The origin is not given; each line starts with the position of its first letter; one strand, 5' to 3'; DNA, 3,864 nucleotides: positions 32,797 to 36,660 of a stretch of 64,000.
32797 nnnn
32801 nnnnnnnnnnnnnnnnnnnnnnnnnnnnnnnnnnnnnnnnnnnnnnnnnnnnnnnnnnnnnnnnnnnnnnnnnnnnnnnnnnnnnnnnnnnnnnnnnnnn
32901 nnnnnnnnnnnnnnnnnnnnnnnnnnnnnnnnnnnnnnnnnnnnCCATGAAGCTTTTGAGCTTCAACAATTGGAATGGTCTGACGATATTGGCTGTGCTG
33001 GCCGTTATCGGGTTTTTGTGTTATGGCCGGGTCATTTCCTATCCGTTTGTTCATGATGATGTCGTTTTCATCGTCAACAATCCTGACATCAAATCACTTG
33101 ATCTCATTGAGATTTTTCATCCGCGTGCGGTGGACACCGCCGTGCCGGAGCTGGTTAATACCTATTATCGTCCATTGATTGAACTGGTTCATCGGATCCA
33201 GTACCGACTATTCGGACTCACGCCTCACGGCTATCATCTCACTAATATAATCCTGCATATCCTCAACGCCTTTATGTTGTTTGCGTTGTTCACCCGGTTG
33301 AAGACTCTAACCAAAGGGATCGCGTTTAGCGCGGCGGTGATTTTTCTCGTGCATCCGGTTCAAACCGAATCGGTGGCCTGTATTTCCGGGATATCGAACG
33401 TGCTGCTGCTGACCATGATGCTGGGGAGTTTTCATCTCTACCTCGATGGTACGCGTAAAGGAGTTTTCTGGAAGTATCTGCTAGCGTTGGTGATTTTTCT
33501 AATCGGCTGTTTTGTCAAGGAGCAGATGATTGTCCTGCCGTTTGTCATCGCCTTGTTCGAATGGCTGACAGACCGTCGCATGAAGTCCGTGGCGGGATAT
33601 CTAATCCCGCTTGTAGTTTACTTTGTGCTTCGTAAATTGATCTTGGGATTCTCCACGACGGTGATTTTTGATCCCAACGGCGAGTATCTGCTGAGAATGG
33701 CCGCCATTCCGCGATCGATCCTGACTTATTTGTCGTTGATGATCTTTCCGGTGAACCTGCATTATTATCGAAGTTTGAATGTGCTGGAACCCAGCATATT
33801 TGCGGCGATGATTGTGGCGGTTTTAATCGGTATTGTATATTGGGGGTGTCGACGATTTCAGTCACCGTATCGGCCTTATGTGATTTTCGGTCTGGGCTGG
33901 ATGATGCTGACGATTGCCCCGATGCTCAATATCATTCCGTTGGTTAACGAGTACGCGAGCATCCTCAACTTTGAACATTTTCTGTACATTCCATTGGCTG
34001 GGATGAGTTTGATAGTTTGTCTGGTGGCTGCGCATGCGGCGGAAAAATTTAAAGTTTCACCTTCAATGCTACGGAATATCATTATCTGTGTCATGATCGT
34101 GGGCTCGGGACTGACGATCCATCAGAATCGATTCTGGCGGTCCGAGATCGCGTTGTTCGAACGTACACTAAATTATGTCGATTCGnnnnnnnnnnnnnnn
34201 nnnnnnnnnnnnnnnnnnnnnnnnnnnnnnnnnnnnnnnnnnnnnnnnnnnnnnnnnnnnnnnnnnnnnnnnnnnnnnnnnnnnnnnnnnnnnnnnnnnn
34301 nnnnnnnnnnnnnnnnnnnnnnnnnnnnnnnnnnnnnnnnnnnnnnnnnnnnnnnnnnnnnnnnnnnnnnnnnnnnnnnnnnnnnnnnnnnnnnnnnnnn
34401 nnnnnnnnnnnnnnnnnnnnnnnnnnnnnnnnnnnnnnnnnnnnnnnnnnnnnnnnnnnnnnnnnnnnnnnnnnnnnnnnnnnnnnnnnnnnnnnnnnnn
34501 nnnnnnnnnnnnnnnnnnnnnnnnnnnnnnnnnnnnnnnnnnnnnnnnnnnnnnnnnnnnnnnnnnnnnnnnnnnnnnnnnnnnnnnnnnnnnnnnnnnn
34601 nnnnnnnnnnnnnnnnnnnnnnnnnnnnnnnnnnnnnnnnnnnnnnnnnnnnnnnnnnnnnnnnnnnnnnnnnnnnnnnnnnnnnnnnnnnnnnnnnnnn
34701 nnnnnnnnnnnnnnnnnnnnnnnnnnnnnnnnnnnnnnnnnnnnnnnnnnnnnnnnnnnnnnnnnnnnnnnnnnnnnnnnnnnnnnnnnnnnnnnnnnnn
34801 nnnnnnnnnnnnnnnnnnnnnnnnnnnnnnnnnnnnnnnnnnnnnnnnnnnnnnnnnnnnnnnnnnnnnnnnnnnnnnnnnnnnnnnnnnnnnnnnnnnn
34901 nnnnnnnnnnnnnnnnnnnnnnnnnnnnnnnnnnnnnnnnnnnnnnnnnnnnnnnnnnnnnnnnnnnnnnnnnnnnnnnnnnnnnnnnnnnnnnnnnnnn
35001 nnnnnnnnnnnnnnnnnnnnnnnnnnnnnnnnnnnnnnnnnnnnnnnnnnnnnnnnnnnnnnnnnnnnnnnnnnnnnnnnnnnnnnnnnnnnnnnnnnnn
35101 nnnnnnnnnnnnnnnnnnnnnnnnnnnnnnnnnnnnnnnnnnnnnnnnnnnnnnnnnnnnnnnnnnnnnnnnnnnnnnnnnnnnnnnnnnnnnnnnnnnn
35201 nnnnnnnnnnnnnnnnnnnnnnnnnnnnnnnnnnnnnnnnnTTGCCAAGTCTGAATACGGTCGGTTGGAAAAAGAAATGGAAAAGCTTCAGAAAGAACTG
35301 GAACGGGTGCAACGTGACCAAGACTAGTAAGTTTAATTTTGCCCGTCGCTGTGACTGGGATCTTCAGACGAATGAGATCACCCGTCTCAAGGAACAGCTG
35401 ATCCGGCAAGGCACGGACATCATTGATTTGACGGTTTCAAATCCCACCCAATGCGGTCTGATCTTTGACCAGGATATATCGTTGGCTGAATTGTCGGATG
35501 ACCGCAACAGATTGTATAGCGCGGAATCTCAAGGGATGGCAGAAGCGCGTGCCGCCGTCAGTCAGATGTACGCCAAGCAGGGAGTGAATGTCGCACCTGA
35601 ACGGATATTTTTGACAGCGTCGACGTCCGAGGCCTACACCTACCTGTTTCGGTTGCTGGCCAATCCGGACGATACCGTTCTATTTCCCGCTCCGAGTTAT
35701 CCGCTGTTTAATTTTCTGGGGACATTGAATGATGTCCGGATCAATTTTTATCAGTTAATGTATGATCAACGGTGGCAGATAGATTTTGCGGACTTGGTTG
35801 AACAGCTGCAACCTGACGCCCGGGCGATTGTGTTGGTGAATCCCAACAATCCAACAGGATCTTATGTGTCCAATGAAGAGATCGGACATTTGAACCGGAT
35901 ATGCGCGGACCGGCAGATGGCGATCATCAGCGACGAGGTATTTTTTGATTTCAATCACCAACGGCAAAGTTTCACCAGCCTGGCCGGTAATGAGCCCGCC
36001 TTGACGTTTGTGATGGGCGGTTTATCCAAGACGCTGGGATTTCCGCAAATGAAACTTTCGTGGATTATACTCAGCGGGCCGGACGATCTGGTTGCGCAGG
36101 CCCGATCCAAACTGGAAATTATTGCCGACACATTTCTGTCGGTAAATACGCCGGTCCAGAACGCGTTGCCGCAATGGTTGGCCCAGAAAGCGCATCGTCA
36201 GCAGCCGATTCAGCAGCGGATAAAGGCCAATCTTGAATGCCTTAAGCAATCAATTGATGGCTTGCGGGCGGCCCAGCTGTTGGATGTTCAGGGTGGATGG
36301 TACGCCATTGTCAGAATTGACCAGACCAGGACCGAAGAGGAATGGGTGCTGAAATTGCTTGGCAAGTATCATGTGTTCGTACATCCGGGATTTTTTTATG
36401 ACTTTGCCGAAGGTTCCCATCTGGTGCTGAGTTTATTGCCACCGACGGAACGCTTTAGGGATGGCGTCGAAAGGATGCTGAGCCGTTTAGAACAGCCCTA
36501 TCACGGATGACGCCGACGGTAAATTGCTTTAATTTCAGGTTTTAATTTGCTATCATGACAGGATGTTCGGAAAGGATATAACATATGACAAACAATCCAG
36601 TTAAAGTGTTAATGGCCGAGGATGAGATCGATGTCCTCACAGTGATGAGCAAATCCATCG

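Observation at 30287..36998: Phosphorelay operon with an embedded TMTC-like GT-C/TPR glycosyltransferase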

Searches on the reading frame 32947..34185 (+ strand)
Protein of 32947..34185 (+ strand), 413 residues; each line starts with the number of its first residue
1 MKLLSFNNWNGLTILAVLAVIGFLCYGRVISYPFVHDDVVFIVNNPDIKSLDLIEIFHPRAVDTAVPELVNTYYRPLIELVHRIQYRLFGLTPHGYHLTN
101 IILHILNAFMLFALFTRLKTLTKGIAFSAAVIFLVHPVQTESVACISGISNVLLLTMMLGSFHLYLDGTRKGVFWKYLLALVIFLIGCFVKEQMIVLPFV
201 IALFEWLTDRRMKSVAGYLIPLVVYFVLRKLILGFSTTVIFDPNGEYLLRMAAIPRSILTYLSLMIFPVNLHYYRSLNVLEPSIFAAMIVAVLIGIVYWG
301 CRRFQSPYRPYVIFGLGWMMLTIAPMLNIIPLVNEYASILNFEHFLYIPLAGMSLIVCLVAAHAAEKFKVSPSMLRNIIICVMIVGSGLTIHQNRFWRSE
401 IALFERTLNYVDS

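Call 6: search_protein_families(library=pfam, proteins=[window:32947-34185:+], max_evalue=10)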
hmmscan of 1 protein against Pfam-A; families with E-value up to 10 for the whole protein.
seq(413 aa): 1 family
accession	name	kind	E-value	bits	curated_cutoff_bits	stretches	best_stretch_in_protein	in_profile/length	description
PF03579.19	SHP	-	0.96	9.6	27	1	304-341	10-42/65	Small hydrophobic protein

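Call 19: search_solved_structures(query=A2, max_evalue=10, show_alignments=2)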
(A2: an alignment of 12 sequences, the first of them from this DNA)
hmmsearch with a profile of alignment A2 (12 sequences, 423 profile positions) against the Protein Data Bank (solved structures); distinct sequences matched with E-value up to 10: 1.
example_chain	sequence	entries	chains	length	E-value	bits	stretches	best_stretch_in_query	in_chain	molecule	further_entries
7qhm_J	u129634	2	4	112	0.71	11.8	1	320-377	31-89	Hypothetical membrane protein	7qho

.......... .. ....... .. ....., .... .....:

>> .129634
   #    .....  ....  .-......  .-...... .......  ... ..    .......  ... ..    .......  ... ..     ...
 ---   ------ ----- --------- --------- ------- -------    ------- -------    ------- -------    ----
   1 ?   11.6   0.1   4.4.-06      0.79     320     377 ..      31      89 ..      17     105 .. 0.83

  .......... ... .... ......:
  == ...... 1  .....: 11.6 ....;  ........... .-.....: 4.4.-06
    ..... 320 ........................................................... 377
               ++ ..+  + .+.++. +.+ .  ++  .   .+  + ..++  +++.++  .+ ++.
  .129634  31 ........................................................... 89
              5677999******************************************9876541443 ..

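Call 38: search_protein_families(library=pfam, alignment_id=A2, max_evalue=1)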
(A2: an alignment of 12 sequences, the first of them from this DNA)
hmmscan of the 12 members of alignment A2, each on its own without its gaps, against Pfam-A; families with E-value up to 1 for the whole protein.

A. member 1, seq(405 aa): 1 family
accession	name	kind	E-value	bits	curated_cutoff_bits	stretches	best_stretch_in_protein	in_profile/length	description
PF03579.19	SHP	-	0.9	9.7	27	0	304-341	10-42/65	Small hydrophobic protein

B. families by the number of members that match (of 12 scanned): 7 families
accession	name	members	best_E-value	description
PF13231.12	PMT_2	7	3.4e-09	Dolichyl-phosphate-mannose-protein mannosyltransferase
PF02366.24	PMT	1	0.0004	Dolichyl-phosphate-mannose-protein mannosyltransferase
PF11377.13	DUF3180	1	0.068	Protein of unknown function (DUF3180)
PF19545.4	DUF6069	1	0.079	Family of unknown function (DUF6069)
PF07457.16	DUF1516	1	0.1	Protein of unknown function (DUF1516)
PF09446.15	VMA21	1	0.34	VMA21-like domain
PF03579.19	SHP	1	0.9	Small hydrophobic protein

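Call 39: predict_structure(alignment_id=A2)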
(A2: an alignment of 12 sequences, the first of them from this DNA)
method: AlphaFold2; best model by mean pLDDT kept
length: 405 residues; sequences in the alignment: 12
mean_pLDDT: 81.8   pTM: 0.87
mean pLDDT of the five models: 81.8, 81.5, 81.0, 78.9, 77.9
residues with pLDDT >= 90: 163; 70-90: 166; 50-70: 43; < 50: 33
segments of 3 or more residues with pLDDT < 50: 1-3, 63-65, 67-71, 236-243, 333-340, 402-405
pLDDT, mean of each block of 10 residues (from residue 1): 62 94 93 78 80 76 48 73 92 92 97 89 90 92 86 95 94 95 94 90 90 90 85 54 61 82 81 57 85 92 86 94 73 44 75 93 87 82 90 79 44
secondary structure, 60 per line:
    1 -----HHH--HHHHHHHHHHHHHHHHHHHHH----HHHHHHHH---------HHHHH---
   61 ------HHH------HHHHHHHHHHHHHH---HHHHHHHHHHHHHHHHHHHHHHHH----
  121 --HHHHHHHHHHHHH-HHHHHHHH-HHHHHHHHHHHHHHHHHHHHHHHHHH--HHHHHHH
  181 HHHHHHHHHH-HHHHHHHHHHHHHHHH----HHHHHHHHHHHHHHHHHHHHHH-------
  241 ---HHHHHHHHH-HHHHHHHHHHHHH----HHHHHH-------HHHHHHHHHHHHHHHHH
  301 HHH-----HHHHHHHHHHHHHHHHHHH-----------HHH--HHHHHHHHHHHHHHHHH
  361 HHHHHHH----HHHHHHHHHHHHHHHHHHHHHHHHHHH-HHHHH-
elements in order: H11-31 H36-43 H53-57 H76-89 H93-116 H123-135 H137-144 H146-171 H174-190 H192-207 H212-233 H244-252 H254-266 H271-276 H284-303 H309-327 H344-367 H372-398 H400-404

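Call 41: fold_search(model_id=the predicted structure, library=pdb)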
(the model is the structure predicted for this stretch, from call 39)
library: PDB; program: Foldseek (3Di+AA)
matches with E <= 10: 235; with E <= 0.001: 1
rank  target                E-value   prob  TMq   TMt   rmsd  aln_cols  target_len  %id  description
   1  6ftg_5                9.3e-04  1.00  0.50  0.34  15.7       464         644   12  Subtomogram average of OST-containing ribosome-translocon complexes from canine rough microsomal membranes (released 2018-03-21)
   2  9n9j_I                2.8e-03  1.00  0.50  0.32  13.9       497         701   12  Structure of a GRP94 folding intermediate engaged with a CCDC134- and FKBP11-bound secretory translocon (released 2025-11-19)
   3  6s7t_A                3.1e-03  1.00  0.48  0.30  15.1       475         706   13  Cryo-EM structure of human oligosaccharyltransferase complex OST-B (released 2019-12-18)
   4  8agc_A                3.5e-03  1.00  0.46  0.29  17.6       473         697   12  Structure of yeast oligosaccharylransferase complex with lipid-linked oligosaccharide and non-acceptor peptide bound (released 2022-12-07)
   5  6ezn_F                4.6e-03  1.00  0.51  0.35  14.1       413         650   11  Cryo-EM structure of the yeast oligosaccharyltransferase (OST) complex (released 2018-01-17)
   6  8pn9_A                5.2e-03  1.00  0.46  0.32  12.9       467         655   10  Structure of human oligosaccharyltransferase OST-A complex bound to NGI-1 (released 2024-05-08)
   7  7oci_F                6.2e-03  1.00  0.46  0.32  14.4       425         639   11  Cryo-EM structure of yeast Ost6p containing oligosaccharyltransferase complex (released 2022-02-16)
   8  5f15                  6.7e-03  1.00  0.40  0.32  13.3       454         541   13  Crystal Structure of ArnT from Cupriavidus metallidurans bound to Undecaprenyl phosphate (released 2016-02-17)
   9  6c26_A                8.6e-03  1.00  0.46  0.32  14.7       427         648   11  The Cryo-EM structure of a eukaryotic oligosaccharyl transferase complex (released 2018-01-31)
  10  8age_A                9.0e-03  1.00  0.47  0.33  12.1       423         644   10  Structure of yeast oligosaccharylransferase complex with acceptor peptide bound (released 2022-12-07)
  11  6gxc_A                1.1e-02  1.00  0.51  0.32  10.0       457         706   12  Bacterial oligosaccharyltransferase PglB in complex with an inhibitory peptide and a reactive lipid-linked oligosaccha (released 2018-11-14)
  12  3rce_A                1.3e-02  1.00  0.51  0.33  12.7       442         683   13  Bacterial oligosaccharyltransferase PglB (released 2011-06-15)
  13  6w98_A                1.5e-02  1.00  0.45  0.17   9.1       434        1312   13  Single-Particle Cryo-EM Structure of Arabinofuranosyltransferase AftD from Mycobacteria (released 2020-05-13)
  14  9i5k_A                1.8e-02  1.00  0.54  0.46  12.7       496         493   14  Structure of the Chaetomium thermophilum Pmt4 homodimer (C2 symmetry) (released 2025-12-24)
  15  6s7o_A                2.0e-02  1.00  0.52  0.35  11.7       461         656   11  Cryo-EM structure of human oligosaccharyltransferase complex OST-A (released 2019-12-18)
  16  6p25_B                2.5e-02  1.00  0.37  0.23   9.2       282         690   12  Structure of S. cerevisiae protein O-mannosyltransferase Pmt1-Pmt2 complex bound to the sugar donor and a peptide acce (released 2019-07-10)
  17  5ezm                  4.1e-02  0.99  0.41  0.33  13.2       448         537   13  Crystal Structure of ArnT from Cupriavidus metallidurans in the apo state (released 2016-02-17)
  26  6p25_A                4.4e-01  0.99  0.39  0.23  10.5       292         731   13  Structure of S. cerevisiae protein O-mannosyltransferase Pmt1-Pmt2 complex bound to the sugar donor and a peptide acce (released 2019-07-10)
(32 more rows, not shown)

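Call 79: search_protein_representatives(alignment_id=A2)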
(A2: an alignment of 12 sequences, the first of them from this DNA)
Query: 12 sequences, 423 profile positions. Proteins with E-value up to 0.001 (for the whole library): 105129; up to 1e-10: 78757; up to 1e-30: 16810. The best 150 are listed.
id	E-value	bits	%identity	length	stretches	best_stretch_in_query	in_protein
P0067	1.1e-169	581.2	-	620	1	4-423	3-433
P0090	8.7e-160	548.5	-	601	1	6-423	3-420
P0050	4.6e-159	546.1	-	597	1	9-423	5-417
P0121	1.9e-156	537.5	-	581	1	16-423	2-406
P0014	5.8e-156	535.9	-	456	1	11-423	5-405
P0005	2.0e-155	534.2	-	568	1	11-423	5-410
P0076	5.1e-155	532.8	-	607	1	1-423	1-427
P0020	3.4e-150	516.9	-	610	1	9-423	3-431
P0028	1.6e-148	511.4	-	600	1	14-423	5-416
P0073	2.5e-147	507.5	-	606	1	6-423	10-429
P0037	4.0e-147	506.8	-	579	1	30-423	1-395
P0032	1.1e-144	498.8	-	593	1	16-423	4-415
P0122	2.4e-144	497.7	-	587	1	16-423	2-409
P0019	8.7e-144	495.8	-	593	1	6-423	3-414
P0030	8.8e-143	492.5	-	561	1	41-423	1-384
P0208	7.5e-103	361.0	-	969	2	18-378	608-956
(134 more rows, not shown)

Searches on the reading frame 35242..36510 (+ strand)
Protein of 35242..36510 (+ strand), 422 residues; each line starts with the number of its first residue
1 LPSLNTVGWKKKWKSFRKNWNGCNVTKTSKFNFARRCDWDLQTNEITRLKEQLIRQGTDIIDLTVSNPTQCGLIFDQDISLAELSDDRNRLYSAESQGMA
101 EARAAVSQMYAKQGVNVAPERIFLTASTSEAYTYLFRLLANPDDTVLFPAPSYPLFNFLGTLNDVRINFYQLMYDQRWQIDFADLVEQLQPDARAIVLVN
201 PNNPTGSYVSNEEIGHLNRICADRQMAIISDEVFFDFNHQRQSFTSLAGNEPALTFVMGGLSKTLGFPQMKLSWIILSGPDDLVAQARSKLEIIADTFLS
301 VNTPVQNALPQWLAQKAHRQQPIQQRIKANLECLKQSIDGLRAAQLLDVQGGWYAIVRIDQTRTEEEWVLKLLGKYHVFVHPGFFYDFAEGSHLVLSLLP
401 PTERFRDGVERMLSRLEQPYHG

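Call 4: search_protein_families(library=pfam, proteins=[window:35242-36510:+], max_evalue=0.01)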
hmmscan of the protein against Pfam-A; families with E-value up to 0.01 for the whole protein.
window:35242-36510:+ (422 aa): 1 family
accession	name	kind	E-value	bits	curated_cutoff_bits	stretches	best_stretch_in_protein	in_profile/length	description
PF00155.27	Aminotran_1_2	-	6.7e-36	124.7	19.7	1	59-386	2-336/361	Aminotransferase class I and II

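Call 5: search_protein_families(library=ncbifam, proteins=[window:35242-36510:+], max_evalue=0.01)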
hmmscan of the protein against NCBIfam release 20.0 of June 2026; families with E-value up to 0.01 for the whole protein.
window:35242-36510:+ (422 aa): 73 families (the best 25 are shown)
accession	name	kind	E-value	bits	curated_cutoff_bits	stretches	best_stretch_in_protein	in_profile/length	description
NF006230.0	PRK08363.1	equivalog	4.3e-46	157.5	534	1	47-412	19-388/398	alanine aminotransferase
TIGR01265.1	tyr_nico_aTase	subfamily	5.2e-43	147.5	292.45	1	58-412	31-395/403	tyrosine/nicotianamine family aminotransferase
NF041364.1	GntC_guanitoxin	equivalog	2.8e-41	141.6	415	1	91-412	31-353/356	guanitoxin biosynthesis PLP-dependent (S)-gamma-hydroxy-L-arginine cyclodehydratase GntC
TIGR01264.1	tyr_amTase_E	equivalog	3.5e-40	138.1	474.25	1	59-412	32-395/403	tyrosine transaminase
NF006514.0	PRK08960.1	equivalog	2e-30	105.9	554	1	50-417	24-386/388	pyridoxal phosphate-dependent aminotransferase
NF004770.0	PRK06108.1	subfamily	1.2e-29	103.4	422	1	93-417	69-393/396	pyridoxal phosphate-dependent aminotransferase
NF005744.0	PRK07568.1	subfamily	3.9e-29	101.7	389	1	87-369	56-338/398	pyridoxal phosphate-dependent aminotransferase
NF006756.0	PRK09276.1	subfamily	4.8e-28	98.2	507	1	45-413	18-383/387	LL-diaminopimelate aminotransferase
NF004975.0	PRK06348.1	equivalog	6.4e-28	97.8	549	1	49-386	20-353/384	pyridoxal phosphate-dependent aminotransferase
NF005601.0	PRK07337.1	equivalog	4.9e-27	95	496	1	43-413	20-389/394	pyridoxal phosphate-dependent aminotransferase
TIGR03540.1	DapC_direct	equivalog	1.2e-26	93.6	593.25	1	45-412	16-380/383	LL-diaminopimelate aminotransferase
TIGR03947.1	viomycin_VioD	equivalog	1.2e-26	93.5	390.9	1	79-413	35-356/359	capreomycidine synthase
NF005593.0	PRK07324.1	equivalog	4.7e-26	91.7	476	1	90-412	55-364/373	aminotransferase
NF004621.0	PRK05957.1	equivalog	4.7e-26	91.4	498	1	84-416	53-383/389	pyridoxal phosphate-dependent aminotransferase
NF041091.1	asp_aminotase_Arch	equivalog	9.5e-26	90.5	550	1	43-413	12-372/376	aspartate aminotransferase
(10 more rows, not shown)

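Call 47: search_solved_structures(query=window:35314-36510:+, max_evalue=0.00001)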
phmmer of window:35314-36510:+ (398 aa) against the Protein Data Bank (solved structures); distinct sequences matched with E-value up to 0.00001: 77 (the best 60 are shown).
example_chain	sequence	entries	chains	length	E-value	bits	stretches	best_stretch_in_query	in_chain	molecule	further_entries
1xi9_A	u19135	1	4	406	8.5e-37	130.2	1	27-388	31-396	putative transaminase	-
4cvq_A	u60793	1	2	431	2.1e-30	109.2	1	23-376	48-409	GLUTAMATE-PYRUVATE AMINOTRANSFERASE ALAA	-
3pdx_A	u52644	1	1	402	1.2e-24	90.2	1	35-371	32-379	Tyrosine aminotransferase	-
3dyd_A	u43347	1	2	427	1.2e-22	83.6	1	35-397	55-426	Tyrosine aminotransferase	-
4ix8_A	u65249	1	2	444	4.7e-20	75.1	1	95-389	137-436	Tyrosine aminotransferase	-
1bw0_A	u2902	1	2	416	2e-18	69.7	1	72-389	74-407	PROTEIN (TYROSINE AMINOTRANSFERASE)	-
1b5o_A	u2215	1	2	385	3.1e-18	69.1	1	28-389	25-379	PROTEIN (ASPARTATE AMINOTRANSFERASE)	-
5yhv_A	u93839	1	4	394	4.9e-18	68.5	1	61-388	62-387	Aminotransferase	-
1b5p_A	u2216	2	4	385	5.3e-18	68.4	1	28-389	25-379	PROTEIN (ASPARTATE AMINOTRANSFERASE) | ASPARTATE AMINOTRANSFERASE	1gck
1gc3_A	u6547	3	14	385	5.7e-18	68.2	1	28-389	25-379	ASPARTATE AMINOTRANSFERASE | PROTEIN (ASPARTATE AMINOTRANSFERASE)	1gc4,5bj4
5bj3_A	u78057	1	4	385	5.8e-18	68.2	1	28-389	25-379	PROTEIN (ASPARTATE AMINOTRANSFERASE)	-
1bkg_A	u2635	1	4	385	1.1e-17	67.3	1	28-389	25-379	ASPARTATE AMINOTRANSFERASE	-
1bjw_A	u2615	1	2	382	1.4e-17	67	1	28-388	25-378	ASPARTATE AMINOTRANSFERASE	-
4my5_A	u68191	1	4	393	4e-16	62.2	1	11-394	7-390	Putative amino acid aminotransferase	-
5wmh_A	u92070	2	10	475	3.8e-15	59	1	19-333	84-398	Bifunctional aspartate aminotransferase and glutamate/aspartate-prephenate aminotransferas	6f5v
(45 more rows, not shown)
